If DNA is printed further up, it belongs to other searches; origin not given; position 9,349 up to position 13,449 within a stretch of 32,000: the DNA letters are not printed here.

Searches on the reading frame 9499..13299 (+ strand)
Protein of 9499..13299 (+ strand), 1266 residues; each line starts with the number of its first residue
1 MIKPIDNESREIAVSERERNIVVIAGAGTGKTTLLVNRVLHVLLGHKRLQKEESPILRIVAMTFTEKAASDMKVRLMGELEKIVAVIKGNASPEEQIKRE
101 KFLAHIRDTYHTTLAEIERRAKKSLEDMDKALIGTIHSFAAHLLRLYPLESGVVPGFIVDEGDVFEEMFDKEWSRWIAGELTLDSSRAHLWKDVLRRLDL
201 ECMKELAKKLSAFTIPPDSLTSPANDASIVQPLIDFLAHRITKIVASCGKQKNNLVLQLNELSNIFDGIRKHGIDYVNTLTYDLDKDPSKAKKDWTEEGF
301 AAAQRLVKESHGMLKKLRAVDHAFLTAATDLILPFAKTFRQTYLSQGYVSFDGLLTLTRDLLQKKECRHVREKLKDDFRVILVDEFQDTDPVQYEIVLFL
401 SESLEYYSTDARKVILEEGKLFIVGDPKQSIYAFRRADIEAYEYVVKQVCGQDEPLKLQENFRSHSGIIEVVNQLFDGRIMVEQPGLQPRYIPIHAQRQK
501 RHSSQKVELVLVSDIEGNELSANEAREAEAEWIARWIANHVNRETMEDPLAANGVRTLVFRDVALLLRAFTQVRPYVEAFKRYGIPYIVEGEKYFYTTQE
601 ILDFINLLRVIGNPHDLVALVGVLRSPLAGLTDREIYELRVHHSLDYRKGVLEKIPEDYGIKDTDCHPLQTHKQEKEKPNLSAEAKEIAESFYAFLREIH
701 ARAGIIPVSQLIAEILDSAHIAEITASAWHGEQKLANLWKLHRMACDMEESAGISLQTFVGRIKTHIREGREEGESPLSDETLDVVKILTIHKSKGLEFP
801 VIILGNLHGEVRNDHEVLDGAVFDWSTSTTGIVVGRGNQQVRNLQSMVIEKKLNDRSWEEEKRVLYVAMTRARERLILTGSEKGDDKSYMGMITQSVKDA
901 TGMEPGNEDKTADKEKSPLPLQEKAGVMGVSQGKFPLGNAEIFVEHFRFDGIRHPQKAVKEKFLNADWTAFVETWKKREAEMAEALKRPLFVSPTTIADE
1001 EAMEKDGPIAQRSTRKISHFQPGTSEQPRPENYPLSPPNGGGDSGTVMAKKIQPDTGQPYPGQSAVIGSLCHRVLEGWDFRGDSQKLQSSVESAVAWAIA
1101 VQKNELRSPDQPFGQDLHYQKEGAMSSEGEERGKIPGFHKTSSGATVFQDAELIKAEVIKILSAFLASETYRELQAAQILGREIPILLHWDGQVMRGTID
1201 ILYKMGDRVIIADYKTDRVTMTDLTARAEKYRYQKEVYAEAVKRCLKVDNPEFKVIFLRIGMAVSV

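Call 3: search_protein_families(library=pfam, proteins=[window:9499-13299:+], max_evalue=0.01)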
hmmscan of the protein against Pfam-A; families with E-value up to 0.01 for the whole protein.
window:9499-13299:+ (1266 aa): 7 families
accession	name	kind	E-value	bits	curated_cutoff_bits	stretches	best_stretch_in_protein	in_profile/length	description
PF00580.27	UvrD-helicase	-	1.8e-47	162.8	23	1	7-445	2-266/271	UvrD/REP helicase N-terminal domain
PF13361.12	UvrD_C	-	2.7e-34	119.6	25.6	1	457-881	2-348/350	UvrD-like helicase C-terminal domain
PF13245.12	AAA_19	-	1.1e-17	64.9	25.1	1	16-435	9-134/134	AAA domain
PF13538.12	UvrD_C_2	-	1.4e-09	38.1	27.4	2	788-806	4-24/52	UvrD-like helicase C-terminal domain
PF13087.12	AAA_12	-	3e-06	27.4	27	0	776-882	138-194/195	AAA domain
PF12705.13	PDDEXK_1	-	8.5e-06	26.3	22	1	1062-1246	32-173/247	PD-(D/E)XK nuclease superfamily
PF01443.25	Viral_helicase1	-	0.00021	21.6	21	0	855-878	203-226/228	Viral superfamily 1 RNA helicase core domain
